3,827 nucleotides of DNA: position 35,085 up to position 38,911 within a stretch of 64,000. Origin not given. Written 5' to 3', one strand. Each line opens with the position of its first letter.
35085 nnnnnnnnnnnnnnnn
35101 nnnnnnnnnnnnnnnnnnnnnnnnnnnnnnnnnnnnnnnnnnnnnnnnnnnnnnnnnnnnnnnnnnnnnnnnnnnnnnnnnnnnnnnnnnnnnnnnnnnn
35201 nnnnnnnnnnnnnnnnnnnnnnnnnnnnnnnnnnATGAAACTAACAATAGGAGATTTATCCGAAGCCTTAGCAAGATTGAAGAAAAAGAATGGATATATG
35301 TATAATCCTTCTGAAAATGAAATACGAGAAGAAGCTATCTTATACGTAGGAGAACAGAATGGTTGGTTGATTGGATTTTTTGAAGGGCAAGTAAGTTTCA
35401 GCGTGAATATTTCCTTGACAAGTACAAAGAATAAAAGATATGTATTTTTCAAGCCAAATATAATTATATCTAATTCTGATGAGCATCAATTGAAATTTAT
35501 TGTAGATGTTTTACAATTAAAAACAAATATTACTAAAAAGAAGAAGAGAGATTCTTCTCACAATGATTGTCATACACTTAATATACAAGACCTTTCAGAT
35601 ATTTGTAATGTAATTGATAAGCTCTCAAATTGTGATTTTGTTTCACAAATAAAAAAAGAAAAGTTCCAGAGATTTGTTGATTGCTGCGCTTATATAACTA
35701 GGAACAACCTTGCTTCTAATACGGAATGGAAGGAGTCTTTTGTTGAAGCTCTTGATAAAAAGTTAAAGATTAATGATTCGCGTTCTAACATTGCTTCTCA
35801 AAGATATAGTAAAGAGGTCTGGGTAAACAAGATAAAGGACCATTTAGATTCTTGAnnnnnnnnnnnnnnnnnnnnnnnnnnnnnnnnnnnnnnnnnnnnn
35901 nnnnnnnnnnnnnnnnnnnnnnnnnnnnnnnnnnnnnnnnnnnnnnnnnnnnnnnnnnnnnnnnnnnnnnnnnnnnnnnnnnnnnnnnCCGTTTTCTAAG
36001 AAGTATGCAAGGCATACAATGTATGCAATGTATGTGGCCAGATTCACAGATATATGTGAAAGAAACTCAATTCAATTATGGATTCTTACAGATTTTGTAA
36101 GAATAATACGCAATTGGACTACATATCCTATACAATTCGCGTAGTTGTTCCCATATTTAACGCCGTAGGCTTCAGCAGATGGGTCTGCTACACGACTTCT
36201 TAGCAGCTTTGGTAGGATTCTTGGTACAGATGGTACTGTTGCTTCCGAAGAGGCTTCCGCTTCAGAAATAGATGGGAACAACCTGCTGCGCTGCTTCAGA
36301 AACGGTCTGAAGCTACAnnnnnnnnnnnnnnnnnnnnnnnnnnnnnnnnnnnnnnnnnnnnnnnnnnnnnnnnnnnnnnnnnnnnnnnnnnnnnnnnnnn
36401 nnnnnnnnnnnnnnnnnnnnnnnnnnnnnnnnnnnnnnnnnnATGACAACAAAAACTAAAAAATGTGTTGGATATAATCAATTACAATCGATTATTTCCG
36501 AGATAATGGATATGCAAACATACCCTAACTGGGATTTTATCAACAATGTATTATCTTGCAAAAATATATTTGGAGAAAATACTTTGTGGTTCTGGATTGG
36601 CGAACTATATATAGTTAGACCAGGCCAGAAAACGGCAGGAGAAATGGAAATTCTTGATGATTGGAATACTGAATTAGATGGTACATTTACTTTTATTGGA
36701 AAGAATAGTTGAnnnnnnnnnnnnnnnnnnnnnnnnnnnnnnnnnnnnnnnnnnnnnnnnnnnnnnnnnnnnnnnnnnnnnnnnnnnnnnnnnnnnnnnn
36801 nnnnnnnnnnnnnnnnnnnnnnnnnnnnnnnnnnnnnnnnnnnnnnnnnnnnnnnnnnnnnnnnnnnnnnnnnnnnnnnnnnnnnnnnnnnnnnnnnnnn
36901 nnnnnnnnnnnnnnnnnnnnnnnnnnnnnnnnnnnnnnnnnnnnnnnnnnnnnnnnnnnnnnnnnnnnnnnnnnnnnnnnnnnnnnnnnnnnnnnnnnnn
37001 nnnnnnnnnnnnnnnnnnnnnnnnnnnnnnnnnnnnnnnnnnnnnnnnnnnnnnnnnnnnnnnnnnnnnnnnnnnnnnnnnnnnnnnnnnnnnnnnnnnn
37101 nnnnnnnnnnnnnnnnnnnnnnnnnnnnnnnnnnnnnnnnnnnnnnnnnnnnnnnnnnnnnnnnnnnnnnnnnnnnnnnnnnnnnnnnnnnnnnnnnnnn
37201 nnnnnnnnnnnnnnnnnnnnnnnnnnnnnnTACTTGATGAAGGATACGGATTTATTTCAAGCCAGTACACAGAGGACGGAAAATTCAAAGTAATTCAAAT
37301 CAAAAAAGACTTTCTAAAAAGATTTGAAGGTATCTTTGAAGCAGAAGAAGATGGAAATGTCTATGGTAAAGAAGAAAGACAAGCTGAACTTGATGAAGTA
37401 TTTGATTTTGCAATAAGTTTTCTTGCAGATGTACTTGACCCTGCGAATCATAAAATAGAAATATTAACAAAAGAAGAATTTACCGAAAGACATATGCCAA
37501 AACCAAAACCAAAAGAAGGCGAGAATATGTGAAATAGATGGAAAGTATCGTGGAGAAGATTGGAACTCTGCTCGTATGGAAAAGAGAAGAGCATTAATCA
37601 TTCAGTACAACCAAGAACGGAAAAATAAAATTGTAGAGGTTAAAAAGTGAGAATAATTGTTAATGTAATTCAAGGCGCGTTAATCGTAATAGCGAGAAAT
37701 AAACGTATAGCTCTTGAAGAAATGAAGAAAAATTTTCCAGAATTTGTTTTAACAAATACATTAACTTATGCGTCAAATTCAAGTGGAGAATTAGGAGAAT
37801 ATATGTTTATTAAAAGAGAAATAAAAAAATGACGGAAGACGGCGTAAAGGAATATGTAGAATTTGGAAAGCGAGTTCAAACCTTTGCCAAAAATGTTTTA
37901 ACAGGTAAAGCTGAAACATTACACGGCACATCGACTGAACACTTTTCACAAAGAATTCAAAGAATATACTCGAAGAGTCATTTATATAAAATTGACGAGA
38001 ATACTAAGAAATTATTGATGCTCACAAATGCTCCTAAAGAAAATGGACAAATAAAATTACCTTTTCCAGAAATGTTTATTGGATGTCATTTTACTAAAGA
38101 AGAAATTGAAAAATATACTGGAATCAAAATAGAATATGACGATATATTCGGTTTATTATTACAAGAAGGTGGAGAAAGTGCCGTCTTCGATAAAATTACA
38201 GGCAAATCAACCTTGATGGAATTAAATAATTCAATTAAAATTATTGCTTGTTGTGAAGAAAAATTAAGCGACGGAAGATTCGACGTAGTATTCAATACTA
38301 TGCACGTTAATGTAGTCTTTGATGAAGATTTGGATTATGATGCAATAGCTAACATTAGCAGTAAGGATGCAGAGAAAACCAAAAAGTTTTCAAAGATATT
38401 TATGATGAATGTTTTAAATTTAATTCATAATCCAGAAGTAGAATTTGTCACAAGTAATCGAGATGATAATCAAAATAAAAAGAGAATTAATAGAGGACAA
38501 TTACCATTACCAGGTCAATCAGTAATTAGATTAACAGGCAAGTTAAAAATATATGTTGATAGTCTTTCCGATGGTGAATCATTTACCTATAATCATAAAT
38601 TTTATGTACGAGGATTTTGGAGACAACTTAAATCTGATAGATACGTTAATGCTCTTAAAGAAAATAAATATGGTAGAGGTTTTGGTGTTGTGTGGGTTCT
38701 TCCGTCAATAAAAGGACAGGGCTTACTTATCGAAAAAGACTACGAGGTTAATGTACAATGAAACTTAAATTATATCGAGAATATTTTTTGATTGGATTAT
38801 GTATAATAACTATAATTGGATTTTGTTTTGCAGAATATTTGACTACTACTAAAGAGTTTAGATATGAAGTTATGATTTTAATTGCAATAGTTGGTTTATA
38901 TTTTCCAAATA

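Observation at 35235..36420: Second GC-enriched island with long-range pairing, immediately downstream of a degenerate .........-like ORF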

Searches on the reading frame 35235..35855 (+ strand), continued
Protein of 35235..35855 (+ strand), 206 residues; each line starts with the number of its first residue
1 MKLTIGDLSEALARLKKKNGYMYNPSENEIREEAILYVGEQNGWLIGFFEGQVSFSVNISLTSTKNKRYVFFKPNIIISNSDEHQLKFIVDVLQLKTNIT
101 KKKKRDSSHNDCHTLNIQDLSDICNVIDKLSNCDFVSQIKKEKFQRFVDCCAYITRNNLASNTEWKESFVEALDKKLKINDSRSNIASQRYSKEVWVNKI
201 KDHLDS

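Call 75: find_related_loci(query=A4, collection=metagenome_contigs, flank=3000)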
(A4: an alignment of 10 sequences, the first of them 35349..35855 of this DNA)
Query A4 (168 aa) in metagenome_contigs; peptide patterns used: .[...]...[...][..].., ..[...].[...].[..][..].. (x = any residue, [..] = any of these).
319 stretches matched a pattern; 1 encode a relative of the query (tblastn E <= 1e-3); 1 distinct loci.
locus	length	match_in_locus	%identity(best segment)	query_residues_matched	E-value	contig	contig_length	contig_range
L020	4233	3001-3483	49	6-167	7e-47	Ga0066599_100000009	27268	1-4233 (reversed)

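Call 82: find_related_loci(query=A4, collection=genome_contigs, flank=3000)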
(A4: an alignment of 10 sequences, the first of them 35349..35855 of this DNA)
Query A4 (168 aa) in genome_contigs; peptide patterns used: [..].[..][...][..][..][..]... (x = any residue, [..] = any of these).
167 stretches matched a pattern, but none encodes a relative of the query by tblastn (E <= 1e-3).

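Call 83: find_encoding_contigs(protein=P0009, flank=3000, max_places=3)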
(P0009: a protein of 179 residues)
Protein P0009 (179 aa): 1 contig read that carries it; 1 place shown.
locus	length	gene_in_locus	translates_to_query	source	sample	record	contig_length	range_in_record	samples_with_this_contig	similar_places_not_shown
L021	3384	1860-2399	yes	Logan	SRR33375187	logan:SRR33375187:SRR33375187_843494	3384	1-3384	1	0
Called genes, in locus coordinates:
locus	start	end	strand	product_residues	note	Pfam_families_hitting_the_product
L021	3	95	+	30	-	?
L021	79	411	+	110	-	-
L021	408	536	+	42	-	-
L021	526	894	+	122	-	-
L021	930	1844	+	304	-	-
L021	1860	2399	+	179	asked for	PF00961:LAGLIDADG_1 (weak)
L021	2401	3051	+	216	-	-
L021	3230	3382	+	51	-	?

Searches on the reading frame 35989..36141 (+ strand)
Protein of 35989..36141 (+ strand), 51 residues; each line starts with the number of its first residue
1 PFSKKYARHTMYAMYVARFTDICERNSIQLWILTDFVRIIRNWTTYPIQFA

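Call 78: search_protein_families(library=pfam, proteins=[window:35989-36141:+], max_evalue=10)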
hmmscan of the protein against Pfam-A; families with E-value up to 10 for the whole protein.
seq(51 aa): 0 families

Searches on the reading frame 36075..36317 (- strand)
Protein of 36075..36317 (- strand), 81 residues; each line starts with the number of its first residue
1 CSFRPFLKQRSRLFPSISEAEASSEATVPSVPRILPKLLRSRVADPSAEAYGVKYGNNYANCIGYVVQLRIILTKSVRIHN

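Call 78: search_protein_families(library=pfam, proteins=[window:36075-36317:-], max_evalue=10)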
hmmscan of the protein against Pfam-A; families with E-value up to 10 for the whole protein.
seq(81 aa): 0 families

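Call 79: find_homologous_proteins(query=window:36075-36317:-, max_evalue=0.1)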
Query seq(81 aa): 1 candidates shared short words with the query, none scored E <= 0.1.

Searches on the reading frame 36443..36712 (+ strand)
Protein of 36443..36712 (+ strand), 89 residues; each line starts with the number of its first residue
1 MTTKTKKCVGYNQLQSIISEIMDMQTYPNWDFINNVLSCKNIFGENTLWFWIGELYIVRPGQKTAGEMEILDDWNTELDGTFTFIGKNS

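Call 7: search_protein_families(library=pfam, proteins=[window:36443-36712:+], max_evalue=10)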
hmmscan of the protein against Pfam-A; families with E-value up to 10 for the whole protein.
window:36443-36712:+ (89 aa): 1 family
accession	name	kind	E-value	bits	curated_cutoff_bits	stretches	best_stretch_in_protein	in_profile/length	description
PF06799.16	CGLD27-like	-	0.087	13.3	25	1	11-50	68-107/143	Conserved in the green lineage and diatoms 27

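Call 8: search_protein_families(library=phrogs, proteins=[window:36443-36712:+], max_evalue=1)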
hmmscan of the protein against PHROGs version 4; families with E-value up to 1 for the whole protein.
window:36443-36712:+ (89 aa): 0 families

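Call 33: find_related_loci(query=window:36443-36712:+, collection=viral_contigs, flank=4000)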
Query window:36443-36712:+ (89 aa) in viral_contigs; peptide patterns used: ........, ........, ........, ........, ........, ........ (x = any residue, [..] = any of these).
4 stretches matched a pattern, but none encodes a relative of the query by tblastn (E <= 1e-3).

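Call 38: find_homologous_proteins(query=window:36443-36712:+, max_evalue=0.001)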
Query window:36443-36712:+ (89 aa): 4 proteins with E <= 0.001 among 4 candidates.
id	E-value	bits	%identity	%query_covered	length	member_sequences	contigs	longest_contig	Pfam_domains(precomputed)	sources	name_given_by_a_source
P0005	9.0e-56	204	100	100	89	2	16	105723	-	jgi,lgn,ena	-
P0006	5.1e-30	121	65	91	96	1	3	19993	-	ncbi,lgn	-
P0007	8.6e-24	101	60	88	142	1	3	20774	-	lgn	-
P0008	2.8e-20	90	56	90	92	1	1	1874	-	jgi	-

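Call 39: find_encoding_contigs(protein=P0005, flank=3000, max_places=10)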
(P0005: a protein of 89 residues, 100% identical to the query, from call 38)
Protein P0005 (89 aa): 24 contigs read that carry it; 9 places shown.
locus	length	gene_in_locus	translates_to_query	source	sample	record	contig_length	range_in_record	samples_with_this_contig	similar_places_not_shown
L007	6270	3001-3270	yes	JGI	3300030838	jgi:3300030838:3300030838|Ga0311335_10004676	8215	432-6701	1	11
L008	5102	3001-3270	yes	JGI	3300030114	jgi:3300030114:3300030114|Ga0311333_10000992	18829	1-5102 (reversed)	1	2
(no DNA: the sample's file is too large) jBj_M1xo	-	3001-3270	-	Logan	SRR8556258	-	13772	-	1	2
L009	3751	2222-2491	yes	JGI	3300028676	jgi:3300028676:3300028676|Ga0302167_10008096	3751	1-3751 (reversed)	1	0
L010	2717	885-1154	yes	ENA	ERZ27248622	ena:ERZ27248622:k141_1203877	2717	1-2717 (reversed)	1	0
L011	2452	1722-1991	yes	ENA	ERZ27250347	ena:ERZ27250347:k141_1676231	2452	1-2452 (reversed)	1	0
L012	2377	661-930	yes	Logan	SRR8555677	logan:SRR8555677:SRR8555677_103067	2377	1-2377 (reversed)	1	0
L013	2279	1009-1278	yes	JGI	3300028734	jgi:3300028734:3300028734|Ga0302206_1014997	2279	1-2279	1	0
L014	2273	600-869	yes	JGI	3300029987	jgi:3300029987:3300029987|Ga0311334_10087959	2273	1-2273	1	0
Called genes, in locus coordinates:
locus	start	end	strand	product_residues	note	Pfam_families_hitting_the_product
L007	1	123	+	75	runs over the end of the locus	-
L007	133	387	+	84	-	-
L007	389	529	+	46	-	-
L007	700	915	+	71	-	-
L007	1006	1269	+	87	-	-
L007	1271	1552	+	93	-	-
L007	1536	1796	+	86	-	-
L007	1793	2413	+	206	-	-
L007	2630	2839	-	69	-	-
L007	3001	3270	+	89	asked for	-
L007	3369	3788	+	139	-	-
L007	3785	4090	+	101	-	-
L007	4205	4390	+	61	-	-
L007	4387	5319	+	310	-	-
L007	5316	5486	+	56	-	-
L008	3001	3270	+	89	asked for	-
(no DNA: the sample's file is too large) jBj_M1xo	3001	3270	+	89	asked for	-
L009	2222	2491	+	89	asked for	-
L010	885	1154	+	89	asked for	-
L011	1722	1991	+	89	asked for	-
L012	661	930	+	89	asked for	-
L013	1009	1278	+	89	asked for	-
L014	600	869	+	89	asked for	-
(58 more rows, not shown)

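Call 40: find_encoding_contigs(protein=P0006, flank=4000, max_places=4)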
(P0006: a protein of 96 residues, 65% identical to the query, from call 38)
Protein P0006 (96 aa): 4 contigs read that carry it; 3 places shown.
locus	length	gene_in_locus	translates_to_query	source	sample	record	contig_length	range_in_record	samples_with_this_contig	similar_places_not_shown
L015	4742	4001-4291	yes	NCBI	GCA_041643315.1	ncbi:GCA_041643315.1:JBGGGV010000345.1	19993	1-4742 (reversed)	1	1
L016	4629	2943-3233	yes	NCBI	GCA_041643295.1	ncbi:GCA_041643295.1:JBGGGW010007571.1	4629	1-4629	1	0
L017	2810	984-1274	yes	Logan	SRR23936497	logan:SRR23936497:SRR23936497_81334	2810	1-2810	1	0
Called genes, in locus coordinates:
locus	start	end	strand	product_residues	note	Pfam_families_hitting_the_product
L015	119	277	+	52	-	-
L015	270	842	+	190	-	-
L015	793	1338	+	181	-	-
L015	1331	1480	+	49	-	-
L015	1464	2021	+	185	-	-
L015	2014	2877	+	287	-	-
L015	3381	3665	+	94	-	-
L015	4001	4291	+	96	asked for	-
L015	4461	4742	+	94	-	?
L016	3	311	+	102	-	?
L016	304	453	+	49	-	-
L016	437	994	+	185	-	-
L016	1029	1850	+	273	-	-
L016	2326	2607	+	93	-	-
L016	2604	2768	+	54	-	-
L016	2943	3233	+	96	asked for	-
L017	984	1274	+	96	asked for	-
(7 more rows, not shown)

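Call 41: find_encoding_contigs(protein=P0007, flank=4000, max_places=4)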
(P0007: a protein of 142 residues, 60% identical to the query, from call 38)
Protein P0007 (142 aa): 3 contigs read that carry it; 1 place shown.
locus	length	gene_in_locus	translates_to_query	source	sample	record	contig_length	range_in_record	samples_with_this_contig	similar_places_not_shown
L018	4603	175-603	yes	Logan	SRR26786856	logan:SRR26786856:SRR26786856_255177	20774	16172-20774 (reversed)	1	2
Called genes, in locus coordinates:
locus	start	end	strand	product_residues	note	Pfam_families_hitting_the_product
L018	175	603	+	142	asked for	-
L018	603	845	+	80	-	-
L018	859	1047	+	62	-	-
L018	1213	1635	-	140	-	PF20106:DUF6496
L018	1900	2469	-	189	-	PF00004:AAA (weak), PF05707:Zot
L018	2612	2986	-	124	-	-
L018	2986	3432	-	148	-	-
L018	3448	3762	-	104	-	-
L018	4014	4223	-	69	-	-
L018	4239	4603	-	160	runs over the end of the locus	-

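Call 42: find_encoding_contigs(protein=P0008, flank=4000, max_places=2)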
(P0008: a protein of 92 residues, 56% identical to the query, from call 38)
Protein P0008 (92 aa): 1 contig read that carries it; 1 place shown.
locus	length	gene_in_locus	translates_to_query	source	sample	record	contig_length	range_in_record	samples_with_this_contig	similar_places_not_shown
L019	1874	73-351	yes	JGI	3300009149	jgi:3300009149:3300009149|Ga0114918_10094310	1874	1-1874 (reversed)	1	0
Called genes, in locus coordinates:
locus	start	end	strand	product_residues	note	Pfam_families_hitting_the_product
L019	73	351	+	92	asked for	-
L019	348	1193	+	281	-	-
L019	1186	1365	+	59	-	-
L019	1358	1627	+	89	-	-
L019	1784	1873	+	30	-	?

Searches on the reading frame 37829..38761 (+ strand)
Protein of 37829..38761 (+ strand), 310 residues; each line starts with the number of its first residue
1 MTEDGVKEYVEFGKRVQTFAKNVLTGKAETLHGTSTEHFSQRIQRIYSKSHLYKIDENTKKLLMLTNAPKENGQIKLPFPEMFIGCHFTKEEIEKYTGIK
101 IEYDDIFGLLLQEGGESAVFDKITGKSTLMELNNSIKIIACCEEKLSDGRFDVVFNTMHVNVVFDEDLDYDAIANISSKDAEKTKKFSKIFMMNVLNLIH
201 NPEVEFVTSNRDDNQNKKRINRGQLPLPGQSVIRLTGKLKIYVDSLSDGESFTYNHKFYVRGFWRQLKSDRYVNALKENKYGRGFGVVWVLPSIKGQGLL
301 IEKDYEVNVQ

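Call 13: search_protein_families(library=phrogs, proteins=[window:37829-38761:+], max_evalue=0.001)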
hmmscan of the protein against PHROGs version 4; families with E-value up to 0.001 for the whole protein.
window:37829-38761:+ (310 aa): 0 families

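Call 34: find_related_loci(query=window:37829-38761:+, collection=viral_contigs, flank=6000)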
Query window:37829-38761:+ (310 aa) in viral_contigs; peptide patterns used: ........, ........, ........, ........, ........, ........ (x = any residue, [..] = any of these).
No stretch of DNA in the collection matches any of the patterns.

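Call 85: search_protein_families(library=pfam, proteins=[window:37829-38761:+], max_evalue=0.01)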
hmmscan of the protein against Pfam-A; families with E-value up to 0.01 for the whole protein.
window:37829-38761:+ (310 aa): 0 families
